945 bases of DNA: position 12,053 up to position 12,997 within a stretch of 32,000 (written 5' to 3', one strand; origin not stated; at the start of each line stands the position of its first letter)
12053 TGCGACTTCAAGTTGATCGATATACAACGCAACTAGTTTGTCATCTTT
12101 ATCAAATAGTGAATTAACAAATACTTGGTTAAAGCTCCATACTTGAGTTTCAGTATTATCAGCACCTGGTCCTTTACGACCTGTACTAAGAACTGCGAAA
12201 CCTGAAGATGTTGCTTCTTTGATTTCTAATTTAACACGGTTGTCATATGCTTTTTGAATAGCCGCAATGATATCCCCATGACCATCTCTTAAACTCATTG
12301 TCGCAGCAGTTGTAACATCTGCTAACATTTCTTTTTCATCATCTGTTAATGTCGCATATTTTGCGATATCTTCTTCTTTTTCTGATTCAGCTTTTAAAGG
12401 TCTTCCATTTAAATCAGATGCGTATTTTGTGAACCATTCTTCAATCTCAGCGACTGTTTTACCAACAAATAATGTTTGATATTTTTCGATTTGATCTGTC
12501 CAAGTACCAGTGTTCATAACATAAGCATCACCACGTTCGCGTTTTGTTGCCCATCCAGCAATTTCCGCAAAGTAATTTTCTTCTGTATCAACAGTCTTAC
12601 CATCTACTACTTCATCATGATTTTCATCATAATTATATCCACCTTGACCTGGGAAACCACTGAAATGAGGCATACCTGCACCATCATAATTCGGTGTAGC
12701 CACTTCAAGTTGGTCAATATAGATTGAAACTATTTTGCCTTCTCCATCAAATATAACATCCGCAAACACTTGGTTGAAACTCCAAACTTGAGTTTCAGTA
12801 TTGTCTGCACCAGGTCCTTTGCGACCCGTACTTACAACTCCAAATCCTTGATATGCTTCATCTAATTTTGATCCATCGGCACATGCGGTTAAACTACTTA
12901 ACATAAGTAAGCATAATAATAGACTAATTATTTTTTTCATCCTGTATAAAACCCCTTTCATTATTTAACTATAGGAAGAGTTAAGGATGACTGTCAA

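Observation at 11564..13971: Tandemly duplicated lipoprotein with an FMN-attachment-like motif encoded next to an FTR1 iron permease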

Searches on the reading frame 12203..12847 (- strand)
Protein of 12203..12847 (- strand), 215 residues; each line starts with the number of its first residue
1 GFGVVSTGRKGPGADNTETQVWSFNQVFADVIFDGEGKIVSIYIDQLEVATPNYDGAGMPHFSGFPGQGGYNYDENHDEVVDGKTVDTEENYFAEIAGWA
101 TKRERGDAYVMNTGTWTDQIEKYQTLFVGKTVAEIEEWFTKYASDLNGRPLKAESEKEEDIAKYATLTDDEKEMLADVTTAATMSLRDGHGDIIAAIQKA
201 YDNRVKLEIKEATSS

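Call 18: search_protein_representatives(protein=window:12203-12847:-)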
Query: 215 residues. Proteins with E-value up to 0.001 (for the whole library): 161; up to 1e-10: 115; up to 1e-30: 56. The best 150 are listed.
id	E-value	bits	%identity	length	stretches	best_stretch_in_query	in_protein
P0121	1.1e-179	610.2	64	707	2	1-212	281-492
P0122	3.7e-177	601.9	65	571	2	1-213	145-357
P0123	6.6e-156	532.4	58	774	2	1-207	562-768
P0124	2.7e-150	514.1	61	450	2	1-209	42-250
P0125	7.6e-134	460.3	54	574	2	1-206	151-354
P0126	9.8e-120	414.2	53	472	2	1-206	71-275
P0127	2.2e-112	390.2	49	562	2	18-212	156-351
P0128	3.4e-102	356.9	44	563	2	12-213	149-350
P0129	4.0e-101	353.4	45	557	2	1-202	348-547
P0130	1.6e-97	341.7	46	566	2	1-207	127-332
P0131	3.9e-93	327.3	55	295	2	3-210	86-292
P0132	1.9e-91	321.8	48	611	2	1-209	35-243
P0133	2.8e-90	318.0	41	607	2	1-204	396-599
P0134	9.1e-83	293.4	44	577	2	1-208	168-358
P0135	4.6e-81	287.9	64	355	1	1-209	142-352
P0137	6.2e-80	284.2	47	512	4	1-149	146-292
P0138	4.9e-72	258.4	46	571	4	79-205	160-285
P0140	7.0e-65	235.0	54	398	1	1-209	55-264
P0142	9.9e-63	228.0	39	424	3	1-211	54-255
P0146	4.4e-58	212.8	41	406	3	1-211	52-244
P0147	4.9e-58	212.6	40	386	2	18-210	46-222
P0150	2.0e-54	200.9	49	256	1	2-208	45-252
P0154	4.5e-50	186.6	37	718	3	95-205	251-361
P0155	1.0e-47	178.9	47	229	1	1-203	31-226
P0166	4.1e-36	141.0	40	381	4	24-154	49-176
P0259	7.3e-06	42.2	40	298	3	80-137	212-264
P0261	1.3e-05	41.4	38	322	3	95-169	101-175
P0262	1.4e-05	41.3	42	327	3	95-150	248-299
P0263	4.2e-05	39.7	39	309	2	97-137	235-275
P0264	4.9e-05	39.5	43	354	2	100-138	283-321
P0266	6.9e-05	39.0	41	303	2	99-140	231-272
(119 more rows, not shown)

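Call 29: predict_structure(alignment_id=A1)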
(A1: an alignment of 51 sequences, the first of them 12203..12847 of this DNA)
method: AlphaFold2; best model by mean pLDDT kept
length: 215 residues; sequences in the alignment: 51
mean_pLDDT: 94.1   pTM: 0.89
mean pLDDT of the five models: 94.1, 93.9, 93.9, 93.3, 93.0
residues with pLDDT >= 90: 186; 70-90: 25; 50-70: 3; < 50: 1
segments of 3 or more residues with pLDDT < 50: none
pLDDT, mean of each block of 10 residues (from residue 1): 97 92 98 98 98 91 94 94 96 96 87 90 97 99 97 97 98 93 93 98 91 59
secondary structure, 60 per line:
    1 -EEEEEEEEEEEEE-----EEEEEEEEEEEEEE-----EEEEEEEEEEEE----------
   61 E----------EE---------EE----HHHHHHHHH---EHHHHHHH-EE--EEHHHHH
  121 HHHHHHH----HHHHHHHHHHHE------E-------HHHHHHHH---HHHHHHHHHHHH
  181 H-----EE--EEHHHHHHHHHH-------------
elements in order: E2-14 E20-33 E39-50 H89-97 H102-108 H116-127 H132-142 H158-165 H169-181 H193-202

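Call 32: fold_search(model_id=the predicted structure, library=pdb)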
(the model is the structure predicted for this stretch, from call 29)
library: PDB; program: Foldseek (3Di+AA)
matches with E <= 10: 239; with E <= 0.001: 0
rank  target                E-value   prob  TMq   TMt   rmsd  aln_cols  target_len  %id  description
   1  5wkp_H                3.4e-01  0.21  0.21  0.31  10.3       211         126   12  Crystal Structure of the Human mitochondrial Cysteine Desulfurase in complex with ISD11 and Iron-Sulfur Cluster Scaffo (released 2017-11-15)
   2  5odn_E                6.4e-01  0.09  0.13  0.23   8.5        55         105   14  Salinibacter ruber Single-Strand Binding protein (released 2018-08-01)
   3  3ulp_A                6.8e-01  0.09  0.12  0.21   7.4        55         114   11  Plasmodium falciparum SSB complex with ssDNA (released 2012-05-09)
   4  8h1r_B                7.7e-01  0.15  0.21  0.25   8.1       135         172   10  Crystal structure of LptDE-YifL complex (released 2023-10-25)
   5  5odn_B                7.7e-01  0.10  0.15  0.25   7.6        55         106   16  Salinibacter ruber Single-Strand Binding protein (released 2018-08-01)
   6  5wlw_H                7.7e-01  0.10  0.09  0.13   6.2        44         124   18  Crystal Structure of the Human Mitochondrial Cysteine Desulfurase with active Cysteine Loop within ISCU1 active site,  (released 2017-11-15)
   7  4dam_E                7.7e-01  0.08  0.14  0.23   6.4        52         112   10  Crystal structure of small single-stranded DNA-binding protein from Streptomyces coelicolor (released 2013-01-16)
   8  5wkp_D                7.7e-01  0.07  0.10  0.15   5.2        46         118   17  Crystal Structure of the Human mitochondrial Cysteine Desulfurase in complex with ISD11 and Iron-Sulfur Cluster Scaffo (released 2017-11-15)
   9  1um2_A                7.7e-01  0.07  0.11  0.06   8.8        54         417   15  Crystal Structure of the Vma1-Derived Endonuclease with the Ligated Extein Segment (released 2004-09-22)
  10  5odp_G                8.2e-01  0.15  0.16  0.30   5.4        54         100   11  Salinibacter ruber Single-Strand Binding protein D17K D71K mutant (released 2018-08-01)
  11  8h1s_B                9.4e-01  0.14  0.22  0.26   7.6       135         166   10  Crystal structure of apo-LptDE complex (released 2023-10-11)
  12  5zba_A                9.4e-01  0.07  0.16  0.10   4.6        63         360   11  Crystal structure of Rtt109-Asf1-H3-H4-CoA complex (released 2018-07-25)
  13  4dam_A                1.0e+00  0.08  0.14  0.24   8.2        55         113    9  Crystal structure of small single-stranded DNA-binding protein from Streptomyces coelicolor (released 2013-01-16)
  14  3afq_D                1.0e+00  0.07  0.12  0.20   9.4        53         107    9  Crystal structure of the single-stranded DNA binding protein from Mycobacterium leprae (Form II) (released 2010-10-06)
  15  7ksf                  1.0e+00  0.06  0.13  0.05   4.9        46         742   17  Crystal structure of Prototype Foamy Virus Protease-Reverse Transcriptase (native) (released 2021-08-11)
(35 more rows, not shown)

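Call 33: search_protein_families(library=pfam, alignment_id=A1, max_evalue=10)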
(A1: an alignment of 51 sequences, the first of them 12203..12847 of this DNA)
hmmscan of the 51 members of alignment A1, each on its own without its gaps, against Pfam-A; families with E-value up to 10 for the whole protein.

A. member 1, window:12203-12847:- (215 aa): 2 families
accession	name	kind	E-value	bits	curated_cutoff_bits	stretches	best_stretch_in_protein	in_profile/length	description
PF19092.6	DUF5780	-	0.047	14.3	28.2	1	130-193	12-76/109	Family of unknown function (DUF5780)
PF15645.12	Tox-PLDMTX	-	0.12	12.9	26.1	1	105-168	52-114/142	Dermonecrotoxin of the Papain-like fold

B. families by the number of members that match (of 51 scanned): 33 families (the first 25 are shown)
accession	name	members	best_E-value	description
PF04205.19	FMN_bind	13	0.0012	FMN-binding domain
PF15645.12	Tox-PLDMTX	3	0.023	Dermonecrotoxin of the Papain-like fold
PF05823.17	Gp-FAR-1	3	0.13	Nematode fatty acid retinoid binding protein (Gp-FAR-1)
PF19092.6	DUF5780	2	0.038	Family of unknown function (DUF5780)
PF18059.6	Csd3_N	2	0.18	Csd3 N-terminal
PF18719.7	ArlS_N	1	0.0038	ArlS sensor domain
PF08026.16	Antimicrobial_5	1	0.012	Bee antimicrobial peptide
PF04022.17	Staphylcoagulse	1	0.013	Staphylocoagulase repeat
PF18856.6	baeRF_family12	1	0.016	Bacterial archaeo-eukaryotic release factor family 12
PF00949.27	Peptidase_S7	1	0.017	Peptidase S7, Flavivirus NS3 serine protease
PF03004.19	Transposase_24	1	0.02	Plant transposase (Ptta/En/Spm family)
PF08696.17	Dna2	1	0.038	DNA replication factor Dna2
PF16672.11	LAMTOR5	1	0.039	Ragulator complex protein LAMTOR5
PF22736.1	NNH5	1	0.043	NACHT N-terminal Helical domain 5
PF06975.16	DUF1299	1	0.047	Protein of unknown function (DUF1299)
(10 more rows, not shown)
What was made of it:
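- PF04205 is the top weak Pfam hit across units (call 33).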

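Call 38: search_solved_structures(query=A1, max_evalue=10, show_alignments=3)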
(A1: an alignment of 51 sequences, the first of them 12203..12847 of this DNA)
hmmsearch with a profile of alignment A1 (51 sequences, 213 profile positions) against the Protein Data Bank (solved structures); distinct sequences matched with E-value up to 10: 1.
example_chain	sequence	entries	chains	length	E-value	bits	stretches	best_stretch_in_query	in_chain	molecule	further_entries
9tz5_i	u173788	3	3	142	1.5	11.7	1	34-69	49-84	Large ribosomal subunit protein uL13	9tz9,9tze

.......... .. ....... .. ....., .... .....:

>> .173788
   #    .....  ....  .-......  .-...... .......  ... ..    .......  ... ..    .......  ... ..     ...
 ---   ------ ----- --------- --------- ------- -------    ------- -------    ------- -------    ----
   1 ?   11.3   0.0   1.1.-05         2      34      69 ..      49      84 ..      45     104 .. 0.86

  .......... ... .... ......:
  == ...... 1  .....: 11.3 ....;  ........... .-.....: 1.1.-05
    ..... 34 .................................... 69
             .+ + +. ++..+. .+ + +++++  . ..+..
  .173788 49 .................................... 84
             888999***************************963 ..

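Call 68: list_cluster_members(proteins=[P0142, P0146, P0147, P0124, P0126, P0166, P0155, P0150, P0140, P0132])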
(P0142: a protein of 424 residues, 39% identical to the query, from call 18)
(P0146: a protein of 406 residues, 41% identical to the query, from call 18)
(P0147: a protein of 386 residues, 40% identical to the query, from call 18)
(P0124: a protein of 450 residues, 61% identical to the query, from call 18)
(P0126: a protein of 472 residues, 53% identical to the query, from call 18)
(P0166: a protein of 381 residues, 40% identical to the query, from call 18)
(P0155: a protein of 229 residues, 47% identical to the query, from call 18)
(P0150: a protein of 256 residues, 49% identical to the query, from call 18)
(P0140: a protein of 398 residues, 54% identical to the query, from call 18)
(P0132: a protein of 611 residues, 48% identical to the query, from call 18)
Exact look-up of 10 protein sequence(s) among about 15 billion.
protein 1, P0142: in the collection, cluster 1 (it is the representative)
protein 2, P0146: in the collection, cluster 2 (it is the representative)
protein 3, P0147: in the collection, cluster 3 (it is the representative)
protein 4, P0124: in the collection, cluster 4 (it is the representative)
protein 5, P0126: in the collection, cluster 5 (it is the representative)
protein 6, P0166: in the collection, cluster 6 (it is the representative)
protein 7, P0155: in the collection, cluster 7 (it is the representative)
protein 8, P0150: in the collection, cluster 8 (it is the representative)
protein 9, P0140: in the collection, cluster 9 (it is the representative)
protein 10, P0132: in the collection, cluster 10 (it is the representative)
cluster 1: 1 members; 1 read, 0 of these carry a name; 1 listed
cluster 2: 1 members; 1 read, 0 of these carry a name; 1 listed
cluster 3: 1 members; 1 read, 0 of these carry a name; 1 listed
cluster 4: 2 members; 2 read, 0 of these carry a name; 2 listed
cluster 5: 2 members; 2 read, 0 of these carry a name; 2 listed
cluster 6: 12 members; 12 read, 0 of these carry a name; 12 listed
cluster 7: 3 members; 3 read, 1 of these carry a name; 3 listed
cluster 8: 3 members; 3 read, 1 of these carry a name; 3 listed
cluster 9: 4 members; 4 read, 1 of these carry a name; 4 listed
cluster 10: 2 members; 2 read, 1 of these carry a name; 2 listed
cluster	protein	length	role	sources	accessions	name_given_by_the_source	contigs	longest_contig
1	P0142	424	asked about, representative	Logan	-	-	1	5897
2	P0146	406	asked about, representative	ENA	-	-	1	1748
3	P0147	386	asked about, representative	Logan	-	-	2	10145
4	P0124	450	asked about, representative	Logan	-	-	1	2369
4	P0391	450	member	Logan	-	-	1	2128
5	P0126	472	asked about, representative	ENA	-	-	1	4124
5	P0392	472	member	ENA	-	-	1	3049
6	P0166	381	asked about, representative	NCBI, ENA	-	-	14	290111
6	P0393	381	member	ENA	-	-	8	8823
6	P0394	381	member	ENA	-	-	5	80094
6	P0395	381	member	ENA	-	-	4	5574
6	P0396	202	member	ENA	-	-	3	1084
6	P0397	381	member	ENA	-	-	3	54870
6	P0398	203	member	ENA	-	-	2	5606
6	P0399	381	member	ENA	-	-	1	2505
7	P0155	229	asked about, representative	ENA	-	-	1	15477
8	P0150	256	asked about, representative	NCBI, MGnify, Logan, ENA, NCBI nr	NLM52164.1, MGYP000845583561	MAG: FMN-binding protein [Firmicutes bacterium] | CR=1 FL=1 | FMN-binding protein [Bacillota bacterium]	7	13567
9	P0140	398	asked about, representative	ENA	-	-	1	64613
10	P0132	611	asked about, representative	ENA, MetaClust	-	\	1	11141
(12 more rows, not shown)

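Call 80: search_protein_families(library=pfam, proteins=[P0262, P0259, P0261, P0263, P0264, P0266, P0166, P0138, P0137, P0154], max_evalue=0.01)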
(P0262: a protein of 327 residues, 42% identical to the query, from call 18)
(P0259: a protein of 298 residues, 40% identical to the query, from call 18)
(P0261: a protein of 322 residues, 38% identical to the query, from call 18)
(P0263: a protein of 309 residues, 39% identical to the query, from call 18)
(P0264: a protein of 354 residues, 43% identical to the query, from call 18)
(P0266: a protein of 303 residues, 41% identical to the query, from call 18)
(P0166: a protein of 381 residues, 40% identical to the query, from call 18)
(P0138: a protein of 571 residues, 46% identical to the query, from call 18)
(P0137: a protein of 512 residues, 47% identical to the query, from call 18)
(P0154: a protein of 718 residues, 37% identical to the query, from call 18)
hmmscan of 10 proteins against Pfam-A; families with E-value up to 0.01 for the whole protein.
P0262 (327 aa): 0 families

P0259 (298 aa): 0 families

P0261 (322 aa): 0 families

P0263 (309 aa): 0 families

P0264 (354 aa): 0 families

P0266 (303 aa): 0 families

P0166 (381 aa): 2 families
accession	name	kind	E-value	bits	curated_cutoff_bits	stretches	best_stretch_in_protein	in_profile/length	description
PF04205.19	FMN_bind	-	2.8e-05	25.1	22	0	164-184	51-66/77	FMN-binding domain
PF19958.5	EAD6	-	0.00055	20.5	27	0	246-275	19-49/75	Effector-associated domain 6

P0138 (571 aa): 2 families
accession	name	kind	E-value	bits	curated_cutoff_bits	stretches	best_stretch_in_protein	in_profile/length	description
PF04205.19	FMN_bind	-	3.3e-15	56.9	22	1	52-125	1-77/77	FMN-binding domain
PF03544.19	TonB_C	-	0.0091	16.9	24.6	0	48-88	9-49/79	Gram-negative bacterial TonB protein C-terminal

P0137 (512 aa): 1 family
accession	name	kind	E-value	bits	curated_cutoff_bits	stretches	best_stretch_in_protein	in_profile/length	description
PF04205.19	FMN_bind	-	1.3e-19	71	22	2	51-123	1-76/77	FMN-binding domain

P0154 (718 aa): 2 families
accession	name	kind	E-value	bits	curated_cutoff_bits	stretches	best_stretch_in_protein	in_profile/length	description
PF01476.26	LysM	-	1.1e-15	57.7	20.9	1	27-70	1-43/43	LysM domain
PF04205.19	FMN_bind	-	2.4e-06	28.5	22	1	640-716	1-76/77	FMN-binding domain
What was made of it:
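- On Pfam FMN_bind (PF04205): The relative P0166 passes at 25.1 bits (call 80).
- Intermediate relatives pass the Pfam cut-off (call 80).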

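Call 83: find_encoding_contigs(protein=P0166, flank=8000, max_places=3)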
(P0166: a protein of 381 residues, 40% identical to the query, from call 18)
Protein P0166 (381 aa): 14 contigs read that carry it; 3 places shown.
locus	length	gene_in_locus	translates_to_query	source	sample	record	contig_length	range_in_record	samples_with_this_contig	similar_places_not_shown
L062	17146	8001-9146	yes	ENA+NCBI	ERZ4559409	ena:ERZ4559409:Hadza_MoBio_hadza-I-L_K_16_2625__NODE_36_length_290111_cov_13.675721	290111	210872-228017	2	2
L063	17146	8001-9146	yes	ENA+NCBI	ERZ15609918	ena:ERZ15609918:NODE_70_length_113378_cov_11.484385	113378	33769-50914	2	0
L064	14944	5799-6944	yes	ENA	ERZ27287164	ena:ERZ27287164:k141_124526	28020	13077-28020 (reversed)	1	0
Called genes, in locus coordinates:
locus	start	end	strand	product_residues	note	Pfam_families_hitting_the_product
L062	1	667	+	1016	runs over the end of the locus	PF02837:Glyco_hydro_2_N, PF22666:Glyco_hydro_2_N2 (weak), PF00703:Glyco_hydro_2, PF02836:Glyco_hydro_2_C, PF16353:LacZ_4, PF02929:Bgal_small_N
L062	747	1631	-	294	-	PF02195:ParB_N, PF23552:ParB_C (faint), PF17762:HTH_ParB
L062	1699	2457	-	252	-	PF00142:Fer4_NifH, PF00448:SRP54 (faint), PF01656:CbiA, PF02374:ArsA_ATPase (weak), PF06564:CBP_BcsQ, PF09140:MipZ (weak), PF10609:ParA, PF13614:AAA_31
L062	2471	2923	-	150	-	-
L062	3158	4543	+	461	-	PF01523:PmbA_TldD_1st, PF19290:PmbA_TldD_2nd, PF19289:PmbA_TldD_3rd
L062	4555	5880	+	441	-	PF01523:PmbA_TldD_1st, PF19290:PmbA_TldD_2nd, PF19289:PmbA_TldD_3rd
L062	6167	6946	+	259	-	PF02535:Zip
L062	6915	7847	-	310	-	PF00126:HTH_1, PF03466:LysR_substrate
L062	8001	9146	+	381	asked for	-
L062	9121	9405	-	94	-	-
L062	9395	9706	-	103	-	PF01381:HTH_3, PF13443:HTH_26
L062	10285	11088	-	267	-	PF23441:SDR (weak), PF00106:adh_short, PF08659:KR, PF13561:adh_short_C2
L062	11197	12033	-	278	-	PF04962:KduI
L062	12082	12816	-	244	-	PF00106:adh_short, PF08659:KR, PF23441:SDR, PF13561:adh_short_C2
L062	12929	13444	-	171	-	PF04290:DctQ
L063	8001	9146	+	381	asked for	-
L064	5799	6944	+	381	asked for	-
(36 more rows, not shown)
